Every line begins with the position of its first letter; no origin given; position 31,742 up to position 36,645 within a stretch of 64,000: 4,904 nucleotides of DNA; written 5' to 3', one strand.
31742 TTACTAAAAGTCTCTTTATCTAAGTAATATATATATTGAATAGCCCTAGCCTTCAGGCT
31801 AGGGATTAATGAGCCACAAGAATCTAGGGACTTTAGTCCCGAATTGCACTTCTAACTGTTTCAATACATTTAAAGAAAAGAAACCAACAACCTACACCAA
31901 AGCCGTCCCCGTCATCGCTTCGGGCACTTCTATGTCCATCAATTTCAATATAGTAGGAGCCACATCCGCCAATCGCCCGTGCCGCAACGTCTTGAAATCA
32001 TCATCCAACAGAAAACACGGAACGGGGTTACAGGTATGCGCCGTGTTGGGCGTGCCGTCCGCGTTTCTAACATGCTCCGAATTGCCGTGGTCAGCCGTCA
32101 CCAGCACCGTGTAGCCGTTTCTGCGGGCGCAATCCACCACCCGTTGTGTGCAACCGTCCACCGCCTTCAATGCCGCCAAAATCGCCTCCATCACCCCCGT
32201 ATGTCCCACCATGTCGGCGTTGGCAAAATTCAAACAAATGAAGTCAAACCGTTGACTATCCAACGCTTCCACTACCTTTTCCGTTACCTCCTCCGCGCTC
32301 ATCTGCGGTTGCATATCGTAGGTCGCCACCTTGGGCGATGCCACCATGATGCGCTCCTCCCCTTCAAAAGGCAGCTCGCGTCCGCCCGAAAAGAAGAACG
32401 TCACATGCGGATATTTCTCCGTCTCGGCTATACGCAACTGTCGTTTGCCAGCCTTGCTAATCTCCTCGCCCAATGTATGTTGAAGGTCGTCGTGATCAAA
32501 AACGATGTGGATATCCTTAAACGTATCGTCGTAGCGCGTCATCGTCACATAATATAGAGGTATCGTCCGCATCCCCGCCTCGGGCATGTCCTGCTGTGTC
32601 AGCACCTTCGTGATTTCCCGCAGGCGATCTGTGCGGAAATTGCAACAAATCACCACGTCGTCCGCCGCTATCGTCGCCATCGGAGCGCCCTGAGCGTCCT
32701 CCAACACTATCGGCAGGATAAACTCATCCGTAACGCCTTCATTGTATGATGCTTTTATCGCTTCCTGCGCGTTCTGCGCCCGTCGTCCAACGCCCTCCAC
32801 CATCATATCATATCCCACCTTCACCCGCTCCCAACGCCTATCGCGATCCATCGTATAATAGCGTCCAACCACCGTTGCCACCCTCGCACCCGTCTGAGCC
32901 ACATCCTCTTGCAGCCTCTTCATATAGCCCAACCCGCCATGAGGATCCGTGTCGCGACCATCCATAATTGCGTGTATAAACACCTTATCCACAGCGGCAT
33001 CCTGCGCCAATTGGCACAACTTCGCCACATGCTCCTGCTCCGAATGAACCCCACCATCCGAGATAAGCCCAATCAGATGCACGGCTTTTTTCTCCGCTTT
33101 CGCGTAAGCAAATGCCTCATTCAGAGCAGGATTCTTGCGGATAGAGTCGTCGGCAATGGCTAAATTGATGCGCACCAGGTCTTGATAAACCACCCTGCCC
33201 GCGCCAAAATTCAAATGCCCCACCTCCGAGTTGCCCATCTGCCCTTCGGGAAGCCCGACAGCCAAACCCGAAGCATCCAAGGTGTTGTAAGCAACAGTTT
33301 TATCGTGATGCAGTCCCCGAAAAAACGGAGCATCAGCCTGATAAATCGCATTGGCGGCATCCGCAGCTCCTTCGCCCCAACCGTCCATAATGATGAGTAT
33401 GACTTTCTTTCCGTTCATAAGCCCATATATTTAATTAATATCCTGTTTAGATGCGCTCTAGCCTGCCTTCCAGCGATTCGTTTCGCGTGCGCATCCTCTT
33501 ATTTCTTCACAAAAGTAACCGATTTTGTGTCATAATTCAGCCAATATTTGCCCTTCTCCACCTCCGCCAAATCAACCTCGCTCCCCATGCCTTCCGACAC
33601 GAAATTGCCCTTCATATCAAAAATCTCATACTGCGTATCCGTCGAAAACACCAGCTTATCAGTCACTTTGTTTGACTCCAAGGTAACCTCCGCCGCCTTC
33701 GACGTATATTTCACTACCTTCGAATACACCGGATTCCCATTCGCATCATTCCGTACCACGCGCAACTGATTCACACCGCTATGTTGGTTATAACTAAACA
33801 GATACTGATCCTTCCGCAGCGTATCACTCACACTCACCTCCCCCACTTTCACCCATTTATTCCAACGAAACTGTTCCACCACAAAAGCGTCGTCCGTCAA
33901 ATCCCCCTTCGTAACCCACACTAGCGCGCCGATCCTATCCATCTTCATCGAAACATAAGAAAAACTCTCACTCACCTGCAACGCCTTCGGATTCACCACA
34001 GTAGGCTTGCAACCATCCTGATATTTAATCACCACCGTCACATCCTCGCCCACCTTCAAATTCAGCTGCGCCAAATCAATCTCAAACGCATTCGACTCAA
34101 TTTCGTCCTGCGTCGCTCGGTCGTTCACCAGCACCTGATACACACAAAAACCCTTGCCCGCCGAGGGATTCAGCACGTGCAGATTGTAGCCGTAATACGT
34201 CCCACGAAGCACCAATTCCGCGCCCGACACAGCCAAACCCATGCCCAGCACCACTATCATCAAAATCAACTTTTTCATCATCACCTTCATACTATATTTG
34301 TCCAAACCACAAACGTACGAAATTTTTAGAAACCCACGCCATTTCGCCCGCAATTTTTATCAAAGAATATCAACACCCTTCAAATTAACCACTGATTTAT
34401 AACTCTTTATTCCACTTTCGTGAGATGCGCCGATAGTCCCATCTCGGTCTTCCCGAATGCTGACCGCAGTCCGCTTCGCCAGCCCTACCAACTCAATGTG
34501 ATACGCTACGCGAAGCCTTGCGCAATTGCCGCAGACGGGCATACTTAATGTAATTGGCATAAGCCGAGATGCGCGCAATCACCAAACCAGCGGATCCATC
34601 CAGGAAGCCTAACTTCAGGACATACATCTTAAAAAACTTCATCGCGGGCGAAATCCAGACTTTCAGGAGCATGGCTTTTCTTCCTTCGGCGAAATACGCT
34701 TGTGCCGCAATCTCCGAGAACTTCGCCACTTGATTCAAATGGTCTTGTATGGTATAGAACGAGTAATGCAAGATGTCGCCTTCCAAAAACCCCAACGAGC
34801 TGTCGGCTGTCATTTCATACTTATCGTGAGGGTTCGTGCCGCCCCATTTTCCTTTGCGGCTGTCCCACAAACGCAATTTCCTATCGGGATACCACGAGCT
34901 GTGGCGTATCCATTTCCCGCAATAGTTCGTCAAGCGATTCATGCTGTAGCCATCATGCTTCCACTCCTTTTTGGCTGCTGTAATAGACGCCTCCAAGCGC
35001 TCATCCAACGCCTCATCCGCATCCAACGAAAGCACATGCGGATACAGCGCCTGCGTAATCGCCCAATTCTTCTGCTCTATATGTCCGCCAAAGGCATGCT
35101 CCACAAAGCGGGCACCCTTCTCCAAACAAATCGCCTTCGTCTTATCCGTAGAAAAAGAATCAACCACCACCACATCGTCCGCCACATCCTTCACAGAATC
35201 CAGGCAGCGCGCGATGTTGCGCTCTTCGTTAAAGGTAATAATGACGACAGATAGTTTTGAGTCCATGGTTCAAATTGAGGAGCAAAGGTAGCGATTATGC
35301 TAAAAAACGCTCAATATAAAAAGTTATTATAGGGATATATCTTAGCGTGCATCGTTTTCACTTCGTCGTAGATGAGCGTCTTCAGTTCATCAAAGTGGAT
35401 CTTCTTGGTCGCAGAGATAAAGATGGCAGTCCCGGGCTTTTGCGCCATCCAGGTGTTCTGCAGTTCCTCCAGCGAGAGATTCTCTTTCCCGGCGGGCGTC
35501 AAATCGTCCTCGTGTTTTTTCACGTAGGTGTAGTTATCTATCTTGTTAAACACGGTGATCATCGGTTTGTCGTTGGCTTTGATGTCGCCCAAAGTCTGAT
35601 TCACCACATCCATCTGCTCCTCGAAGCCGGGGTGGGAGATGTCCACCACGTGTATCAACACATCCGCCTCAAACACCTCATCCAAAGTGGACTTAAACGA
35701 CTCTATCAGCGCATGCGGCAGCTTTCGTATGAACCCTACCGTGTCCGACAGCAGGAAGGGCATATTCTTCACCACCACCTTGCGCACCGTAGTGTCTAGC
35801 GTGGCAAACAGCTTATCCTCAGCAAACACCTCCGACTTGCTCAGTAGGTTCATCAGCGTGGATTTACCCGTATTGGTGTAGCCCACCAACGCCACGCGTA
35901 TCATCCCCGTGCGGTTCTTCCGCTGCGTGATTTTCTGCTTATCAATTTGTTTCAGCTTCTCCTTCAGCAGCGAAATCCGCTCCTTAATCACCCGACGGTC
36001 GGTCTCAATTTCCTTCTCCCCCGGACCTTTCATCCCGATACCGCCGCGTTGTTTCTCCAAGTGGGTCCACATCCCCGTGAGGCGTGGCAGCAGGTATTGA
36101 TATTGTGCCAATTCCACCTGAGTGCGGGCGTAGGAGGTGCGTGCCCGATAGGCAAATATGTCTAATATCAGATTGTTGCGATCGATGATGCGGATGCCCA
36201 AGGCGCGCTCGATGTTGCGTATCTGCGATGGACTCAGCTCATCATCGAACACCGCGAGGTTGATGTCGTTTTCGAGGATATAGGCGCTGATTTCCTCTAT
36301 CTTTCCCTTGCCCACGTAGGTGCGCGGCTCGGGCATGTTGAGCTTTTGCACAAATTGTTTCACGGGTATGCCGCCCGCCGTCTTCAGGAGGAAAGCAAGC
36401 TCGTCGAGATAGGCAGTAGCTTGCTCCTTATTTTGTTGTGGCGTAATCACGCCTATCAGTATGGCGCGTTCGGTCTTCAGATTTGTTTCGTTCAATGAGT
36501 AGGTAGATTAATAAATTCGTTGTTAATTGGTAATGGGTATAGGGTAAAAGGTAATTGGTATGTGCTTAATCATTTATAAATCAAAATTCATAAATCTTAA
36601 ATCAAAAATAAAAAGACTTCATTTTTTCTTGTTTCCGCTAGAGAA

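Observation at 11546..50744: Family of strictly 21-bp-periodic tandem arrays, each with a private consensus, attached to orphan beta-sandwich genes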

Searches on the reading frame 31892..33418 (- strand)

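Call 79: search_protein_families(library=pfam, proteins=[window:31892-33418:-], max_evalue=0.001)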
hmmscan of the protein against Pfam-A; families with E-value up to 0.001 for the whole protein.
window:31892-33418:- (508 aa): 4 families
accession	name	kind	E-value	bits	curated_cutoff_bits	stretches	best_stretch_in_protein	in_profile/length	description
PF06415.18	iPGM_N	-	2.3e-79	266.3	27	1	84-298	1-217/217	BPG-independent PGAM N-terminus (iPGM_N)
PF01676.23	Metalloenzyme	-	1e-78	264.8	24.3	1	4-497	1-251/252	Metalloenzyme superfamily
PF01663.27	Phosphodiest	-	8.4e-06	26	23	1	378-447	144-222/342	Type I phosphodiesterase / nucleotide pyrophosphatase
PF08665.17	PglZ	-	0.00019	21.9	25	0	387-446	112-172/179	PglZ domain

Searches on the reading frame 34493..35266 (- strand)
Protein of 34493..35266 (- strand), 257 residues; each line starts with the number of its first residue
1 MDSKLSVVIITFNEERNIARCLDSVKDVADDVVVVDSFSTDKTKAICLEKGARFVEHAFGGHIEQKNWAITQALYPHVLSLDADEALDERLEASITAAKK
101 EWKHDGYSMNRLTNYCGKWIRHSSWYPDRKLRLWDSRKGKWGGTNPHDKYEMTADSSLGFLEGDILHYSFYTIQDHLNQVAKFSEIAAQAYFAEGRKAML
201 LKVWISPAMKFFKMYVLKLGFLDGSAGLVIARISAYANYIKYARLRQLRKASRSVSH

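Call 80: search_protein_families(library=pfam, proteins=[window:34493-35266:-], max_evalue=0.001)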
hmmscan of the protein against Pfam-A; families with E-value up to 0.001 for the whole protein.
window:34493-35266:- (257 aa): 1 family
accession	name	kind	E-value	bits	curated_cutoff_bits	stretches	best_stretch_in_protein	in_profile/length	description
PF00535.33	Glycos_transf_2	-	1.3e-17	64.7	23.3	1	6-143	1-146/168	Glycosyl transferase family 2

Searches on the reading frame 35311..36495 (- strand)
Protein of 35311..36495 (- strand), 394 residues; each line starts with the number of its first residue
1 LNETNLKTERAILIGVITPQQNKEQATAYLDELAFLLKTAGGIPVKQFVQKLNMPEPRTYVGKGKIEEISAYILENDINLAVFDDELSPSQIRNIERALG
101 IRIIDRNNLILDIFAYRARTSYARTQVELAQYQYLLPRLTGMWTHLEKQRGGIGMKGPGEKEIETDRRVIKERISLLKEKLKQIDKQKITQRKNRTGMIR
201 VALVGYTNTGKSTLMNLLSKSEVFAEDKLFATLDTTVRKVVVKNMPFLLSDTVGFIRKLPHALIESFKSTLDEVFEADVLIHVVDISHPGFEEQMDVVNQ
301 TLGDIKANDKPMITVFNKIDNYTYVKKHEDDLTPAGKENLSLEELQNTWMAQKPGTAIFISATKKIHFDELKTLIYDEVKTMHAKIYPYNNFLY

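Call 80: search_protein_families(library=pfam, proteins=[window:35311-36495:-], max_evalue=0.001)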
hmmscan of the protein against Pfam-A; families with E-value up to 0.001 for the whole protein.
window:35311-36495:- (394 aa): 9 families
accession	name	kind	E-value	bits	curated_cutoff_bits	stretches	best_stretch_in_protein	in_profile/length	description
PF13167.11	GTP-bdg_N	-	2.5e-32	111.8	25.4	1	29-115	3-89/89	GTP-binding GTPase N-terminal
PF16360.10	GTP-bdg_M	-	4.3e-31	107.7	29.5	1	117-195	1-79/79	GTP-binding GTPase Middle Region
PF01926.29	MMR_HSR1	-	2.7e-22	79.5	21.9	1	200-318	1-113/113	50S ribosome-binding GTPase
PF00025.27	Arf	-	1.4e-06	28.3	22.3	1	195-346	11-146/174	ADP-ribosylation factor family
PF00009.33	GTP_EFTU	-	2.1e-05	24.6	26.5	0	276-378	92-185/188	Elongation factor Tu GTP binding domain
PF04670.18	Gtr1_RagA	-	5.8e-05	23.1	22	1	201-332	2-132/232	Gtr1/RagA G protein conserved region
PF02421.24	FeoB_N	-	7.8e-05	22.7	27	1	200-323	2-119/156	Ferrous iron transport protein B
PF16897.10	MMR_HSR1_Xtn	-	0.00022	21.6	35.2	0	310-379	56-104/106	C-terminal region of MMR_HSR1 domain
PF00350.29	Dynamin_N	-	0.00097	19.6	27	0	201-232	1-32/168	Dynamin family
